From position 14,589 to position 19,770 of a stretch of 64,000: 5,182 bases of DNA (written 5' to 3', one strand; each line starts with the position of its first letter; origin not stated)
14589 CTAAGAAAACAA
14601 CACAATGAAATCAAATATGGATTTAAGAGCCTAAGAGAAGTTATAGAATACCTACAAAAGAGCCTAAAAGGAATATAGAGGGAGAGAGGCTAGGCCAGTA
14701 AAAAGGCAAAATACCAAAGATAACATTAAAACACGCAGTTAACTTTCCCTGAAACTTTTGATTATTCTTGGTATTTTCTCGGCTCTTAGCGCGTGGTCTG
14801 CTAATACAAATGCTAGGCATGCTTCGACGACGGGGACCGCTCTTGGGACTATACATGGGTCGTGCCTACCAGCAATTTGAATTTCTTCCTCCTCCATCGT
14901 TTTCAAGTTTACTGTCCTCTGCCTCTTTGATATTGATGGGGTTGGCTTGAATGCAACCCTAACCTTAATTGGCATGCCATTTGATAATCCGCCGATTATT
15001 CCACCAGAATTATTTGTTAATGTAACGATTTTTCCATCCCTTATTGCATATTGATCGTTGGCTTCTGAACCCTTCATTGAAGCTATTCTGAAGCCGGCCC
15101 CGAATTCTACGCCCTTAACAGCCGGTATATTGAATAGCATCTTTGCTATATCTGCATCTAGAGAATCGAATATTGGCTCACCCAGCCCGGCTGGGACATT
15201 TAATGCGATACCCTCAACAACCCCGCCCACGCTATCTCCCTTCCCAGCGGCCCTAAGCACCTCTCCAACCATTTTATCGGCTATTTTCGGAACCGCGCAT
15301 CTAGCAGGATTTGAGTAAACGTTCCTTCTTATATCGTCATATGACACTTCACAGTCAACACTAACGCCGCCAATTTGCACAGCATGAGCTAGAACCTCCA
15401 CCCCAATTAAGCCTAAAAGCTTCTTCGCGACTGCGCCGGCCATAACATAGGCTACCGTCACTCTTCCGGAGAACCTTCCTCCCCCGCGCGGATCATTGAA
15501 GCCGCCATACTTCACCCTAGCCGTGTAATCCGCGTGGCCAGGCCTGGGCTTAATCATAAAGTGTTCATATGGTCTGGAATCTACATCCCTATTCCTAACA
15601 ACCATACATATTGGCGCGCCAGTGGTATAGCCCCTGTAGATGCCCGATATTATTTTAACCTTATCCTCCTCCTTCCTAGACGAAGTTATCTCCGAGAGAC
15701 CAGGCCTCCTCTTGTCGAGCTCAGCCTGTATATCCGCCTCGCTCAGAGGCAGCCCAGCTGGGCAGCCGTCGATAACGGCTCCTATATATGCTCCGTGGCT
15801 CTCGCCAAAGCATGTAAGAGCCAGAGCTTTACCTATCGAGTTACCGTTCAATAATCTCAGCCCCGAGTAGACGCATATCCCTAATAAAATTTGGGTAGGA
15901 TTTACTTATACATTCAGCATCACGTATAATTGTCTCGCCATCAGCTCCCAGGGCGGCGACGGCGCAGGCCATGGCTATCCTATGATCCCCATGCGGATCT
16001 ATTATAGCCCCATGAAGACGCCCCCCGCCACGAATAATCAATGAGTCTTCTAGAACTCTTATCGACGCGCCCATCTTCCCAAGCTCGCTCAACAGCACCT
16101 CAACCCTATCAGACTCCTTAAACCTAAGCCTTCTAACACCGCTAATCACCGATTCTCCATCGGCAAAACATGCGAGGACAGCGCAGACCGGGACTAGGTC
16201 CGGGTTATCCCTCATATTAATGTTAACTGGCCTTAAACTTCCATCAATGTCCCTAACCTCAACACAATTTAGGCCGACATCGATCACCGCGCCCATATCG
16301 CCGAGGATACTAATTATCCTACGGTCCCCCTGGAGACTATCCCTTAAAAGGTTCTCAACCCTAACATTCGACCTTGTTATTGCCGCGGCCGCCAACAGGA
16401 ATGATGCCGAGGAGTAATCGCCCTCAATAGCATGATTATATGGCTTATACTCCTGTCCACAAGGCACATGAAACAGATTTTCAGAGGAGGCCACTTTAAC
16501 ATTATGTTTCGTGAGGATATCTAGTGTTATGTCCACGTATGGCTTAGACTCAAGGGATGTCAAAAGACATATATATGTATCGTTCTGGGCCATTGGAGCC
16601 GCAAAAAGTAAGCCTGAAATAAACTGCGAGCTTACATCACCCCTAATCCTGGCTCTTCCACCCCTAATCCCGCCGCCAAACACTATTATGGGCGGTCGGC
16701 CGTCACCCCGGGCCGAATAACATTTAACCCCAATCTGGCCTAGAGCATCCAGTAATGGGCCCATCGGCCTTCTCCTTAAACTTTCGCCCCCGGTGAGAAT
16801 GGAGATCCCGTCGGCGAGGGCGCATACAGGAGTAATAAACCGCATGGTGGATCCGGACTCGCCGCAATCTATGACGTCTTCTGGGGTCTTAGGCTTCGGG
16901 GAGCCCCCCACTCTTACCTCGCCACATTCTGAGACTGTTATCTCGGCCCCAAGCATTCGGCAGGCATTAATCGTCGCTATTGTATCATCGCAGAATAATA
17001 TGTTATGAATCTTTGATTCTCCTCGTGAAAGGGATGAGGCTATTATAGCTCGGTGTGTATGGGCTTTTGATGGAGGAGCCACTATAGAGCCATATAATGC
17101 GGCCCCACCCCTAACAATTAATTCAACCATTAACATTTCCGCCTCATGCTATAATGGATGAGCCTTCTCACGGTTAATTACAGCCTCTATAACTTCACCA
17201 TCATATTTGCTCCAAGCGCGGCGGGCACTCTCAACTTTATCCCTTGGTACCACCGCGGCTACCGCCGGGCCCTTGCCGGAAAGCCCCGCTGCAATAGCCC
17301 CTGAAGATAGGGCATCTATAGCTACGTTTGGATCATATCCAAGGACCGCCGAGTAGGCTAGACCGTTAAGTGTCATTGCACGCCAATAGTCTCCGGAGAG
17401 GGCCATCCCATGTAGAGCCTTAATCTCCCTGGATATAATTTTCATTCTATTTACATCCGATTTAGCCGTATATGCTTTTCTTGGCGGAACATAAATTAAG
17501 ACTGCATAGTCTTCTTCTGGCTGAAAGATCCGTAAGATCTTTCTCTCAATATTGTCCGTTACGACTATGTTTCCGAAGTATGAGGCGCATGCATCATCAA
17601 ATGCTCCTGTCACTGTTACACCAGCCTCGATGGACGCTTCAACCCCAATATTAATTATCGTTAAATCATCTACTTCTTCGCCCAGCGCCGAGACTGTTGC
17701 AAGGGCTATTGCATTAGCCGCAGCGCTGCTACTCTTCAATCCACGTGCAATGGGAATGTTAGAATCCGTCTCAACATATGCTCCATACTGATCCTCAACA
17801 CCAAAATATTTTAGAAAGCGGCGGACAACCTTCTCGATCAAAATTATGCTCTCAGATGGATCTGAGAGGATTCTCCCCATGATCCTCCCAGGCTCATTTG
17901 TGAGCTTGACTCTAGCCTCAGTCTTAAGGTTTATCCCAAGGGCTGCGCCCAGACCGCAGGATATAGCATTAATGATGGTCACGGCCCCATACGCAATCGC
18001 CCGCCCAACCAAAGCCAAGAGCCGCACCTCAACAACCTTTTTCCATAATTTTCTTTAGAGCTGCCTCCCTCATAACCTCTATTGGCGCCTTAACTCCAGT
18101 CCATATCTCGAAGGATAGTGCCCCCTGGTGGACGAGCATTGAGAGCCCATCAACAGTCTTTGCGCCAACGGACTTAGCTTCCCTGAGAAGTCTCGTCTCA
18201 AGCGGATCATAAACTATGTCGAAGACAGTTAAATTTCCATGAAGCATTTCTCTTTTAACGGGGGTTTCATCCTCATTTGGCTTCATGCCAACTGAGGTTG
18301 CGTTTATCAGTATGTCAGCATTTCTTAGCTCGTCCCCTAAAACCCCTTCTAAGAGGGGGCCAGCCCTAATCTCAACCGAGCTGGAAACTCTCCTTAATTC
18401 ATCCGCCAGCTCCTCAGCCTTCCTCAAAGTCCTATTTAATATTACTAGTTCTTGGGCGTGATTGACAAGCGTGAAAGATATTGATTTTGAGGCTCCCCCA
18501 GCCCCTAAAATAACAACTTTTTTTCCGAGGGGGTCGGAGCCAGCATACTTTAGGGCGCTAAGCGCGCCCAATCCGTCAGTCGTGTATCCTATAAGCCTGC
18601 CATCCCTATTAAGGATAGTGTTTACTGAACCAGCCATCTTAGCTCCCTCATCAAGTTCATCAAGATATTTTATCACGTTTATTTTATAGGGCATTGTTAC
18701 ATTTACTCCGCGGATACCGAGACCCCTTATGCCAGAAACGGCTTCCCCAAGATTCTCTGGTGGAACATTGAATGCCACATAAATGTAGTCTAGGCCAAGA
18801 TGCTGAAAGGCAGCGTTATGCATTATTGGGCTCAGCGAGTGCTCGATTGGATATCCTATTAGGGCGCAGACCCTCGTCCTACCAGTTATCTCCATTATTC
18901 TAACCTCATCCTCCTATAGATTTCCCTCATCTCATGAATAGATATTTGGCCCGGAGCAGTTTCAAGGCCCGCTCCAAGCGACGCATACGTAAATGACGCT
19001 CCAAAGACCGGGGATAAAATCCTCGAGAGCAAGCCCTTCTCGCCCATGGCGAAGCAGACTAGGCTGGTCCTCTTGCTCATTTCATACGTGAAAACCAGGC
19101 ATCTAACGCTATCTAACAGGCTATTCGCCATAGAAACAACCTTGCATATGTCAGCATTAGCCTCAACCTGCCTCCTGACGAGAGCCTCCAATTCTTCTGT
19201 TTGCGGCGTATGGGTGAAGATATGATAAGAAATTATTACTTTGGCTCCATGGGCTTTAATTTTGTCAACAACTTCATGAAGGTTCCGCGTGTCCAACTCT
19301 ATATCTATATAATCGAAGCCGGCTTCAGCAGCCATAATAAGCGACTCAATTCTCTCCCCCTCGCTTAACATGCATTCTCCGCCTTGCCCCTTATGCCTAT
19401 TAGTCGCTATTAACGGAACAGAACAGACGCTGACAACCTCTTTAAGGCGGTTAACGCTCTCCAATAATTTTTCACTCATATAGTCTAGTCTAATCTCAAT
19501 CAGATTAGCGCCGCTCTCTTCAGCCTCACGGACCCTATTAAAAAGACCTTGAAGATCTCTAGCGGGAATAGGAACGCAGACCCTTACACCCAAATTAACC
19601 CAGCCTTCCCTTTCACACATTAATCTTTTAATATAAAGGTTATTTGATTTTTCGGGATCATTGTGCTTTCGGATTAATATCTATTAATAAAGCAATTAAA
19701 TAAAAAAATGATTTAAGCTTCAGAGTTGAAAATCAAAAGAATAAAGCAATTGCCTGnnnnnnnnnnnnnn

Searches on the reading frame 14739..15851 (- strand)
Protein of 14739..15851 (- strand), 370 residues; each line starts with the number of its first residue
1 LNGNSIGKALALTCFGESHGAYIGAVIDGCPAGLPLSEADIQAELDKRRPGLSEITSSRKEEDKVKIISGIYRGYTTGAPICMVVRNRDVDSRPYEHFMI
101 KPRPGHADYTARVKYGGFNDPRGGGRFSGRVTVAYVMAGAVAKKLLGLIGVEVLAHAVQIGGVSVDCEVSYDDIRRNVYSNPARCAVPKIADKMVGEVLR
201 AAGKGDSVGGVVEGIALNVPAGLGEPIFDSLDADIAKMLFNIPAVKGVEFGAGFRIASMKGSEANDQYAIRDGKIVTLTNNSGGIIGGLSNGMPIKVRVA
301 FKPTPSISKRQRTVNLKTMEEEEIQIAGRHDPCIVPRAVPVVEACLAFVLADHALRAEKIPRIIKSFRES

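Call 93: search_protein_families(library=pfam, proteins=[window:14739-15851:-], max_evalue=0.00001)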
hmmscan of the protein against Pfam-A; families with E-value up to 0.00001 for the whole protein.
window:14739-15851:- (370 aa): 1 family
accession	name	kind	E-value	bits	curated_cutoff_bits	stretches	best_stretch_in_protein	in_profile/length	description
PF01264.26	Chorismate_synt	-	1.1e-134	448.7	27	1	11-355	2-327/327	Chorismate synthase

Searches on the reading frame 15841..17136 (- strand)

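Call 93: search_protein_families(library=pfam, proteins=[window:15841-17136:-], max_evalue=0.00001)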
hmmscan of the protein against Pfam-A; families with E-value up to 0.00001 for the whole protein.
window:15841-17136:- (431 aa): 1 family
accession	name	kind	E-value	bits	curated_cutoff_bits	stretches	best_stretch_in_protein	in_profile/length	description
PF00275.25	EPSP_synthase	-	3.4e-116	388.8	22.8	1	8-421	1-417/417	EPSP synthase (3-phosphoshikimate 1-carboxyvinyltransferase)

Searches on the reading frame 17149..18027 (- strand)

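Call 94: search_protein_families(library=pfam, proteins=[window:17149-18027:-], max_evalue=0.00001)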
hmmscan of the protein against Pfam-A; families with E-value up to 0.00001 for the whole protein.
window:17149-18027:- (292 aa): 2 families
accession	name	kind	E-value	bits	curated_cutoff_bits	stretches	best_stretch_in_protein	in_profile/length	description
PF00288.32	GHMP_kinases_N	-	7.1e-16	58.7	22.3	1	63-152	2-86/87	GHMP kinases N terminal domain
PF08544.19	GHMP_kinases_C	-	7.4e-06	26.7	21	0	225-275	28-82/85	GHMP kinases C terminal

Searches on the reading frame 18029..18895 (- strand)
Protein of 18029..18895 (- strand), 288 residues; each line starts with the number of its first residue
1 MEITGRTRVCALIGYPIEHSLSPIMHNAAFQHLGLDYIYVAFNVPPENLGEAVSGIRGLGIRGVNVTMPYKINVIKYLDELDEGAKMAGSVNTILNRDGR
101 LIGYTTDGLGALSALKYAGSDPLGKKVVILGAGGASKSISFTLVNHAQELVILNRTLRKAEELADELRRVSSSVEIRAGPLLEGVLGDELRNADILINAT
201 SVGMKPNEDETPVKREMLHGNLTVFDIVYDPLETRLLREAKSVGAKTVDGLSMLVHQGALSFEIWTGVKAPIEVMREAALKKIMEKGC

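Call 94: search_protein_families(library=pfam, proteins=[window:18029-18895:-], max_evalue=0.00001)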
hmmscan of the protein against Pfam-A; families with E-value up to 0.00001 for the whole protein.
window:18029-18895:- (288 aa): 3 families
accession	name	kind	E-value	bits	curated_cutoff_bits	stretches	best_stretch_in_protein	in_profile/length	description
PF08501.16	Shikimate_dh_N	-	3.2e-32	111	27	1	12-94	1-83/83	Shikimate dehydrogenase substrate binding domain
PF18317.6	SDH_C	-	4.3e-17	62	25.8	1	250-280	1-31/31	Shikimate 5'-dehydrogenase C-terminal domain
PF01488.26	Shikimate_DH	-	7.5e-10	39.5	24.3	1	124-202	12-85/138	Shikimate / quinate 5-dehydrogenase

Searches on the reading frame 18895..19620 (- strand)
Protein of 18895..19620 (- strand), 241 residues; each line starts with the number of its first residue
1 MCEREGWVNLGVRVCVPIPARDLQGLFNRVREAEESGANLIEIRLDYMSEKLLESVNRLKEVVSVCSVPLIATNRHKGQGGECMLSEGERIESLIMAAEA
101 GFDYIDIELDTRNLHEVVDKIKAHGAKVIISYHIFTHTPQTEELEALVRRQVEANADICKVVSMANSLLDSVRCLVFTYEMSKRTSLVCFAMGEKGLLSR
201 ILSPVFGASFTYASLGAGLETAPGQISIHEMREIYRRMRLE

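Call 94: search_protein_families(library=pfam, proteins=[window:18895-19620:-], max_evalue=0.00001)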
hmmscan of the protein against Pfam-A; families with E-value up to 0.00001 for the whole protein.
window:18895-19620:- (241 aa): 1 family
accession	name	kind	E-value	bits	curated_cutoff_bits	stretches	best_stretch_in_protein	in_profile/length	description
PF01487.21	DHquinase_I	-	2.2e-60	205.1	22.2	1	15-235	1-230/230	Type I 3-dehydroquinase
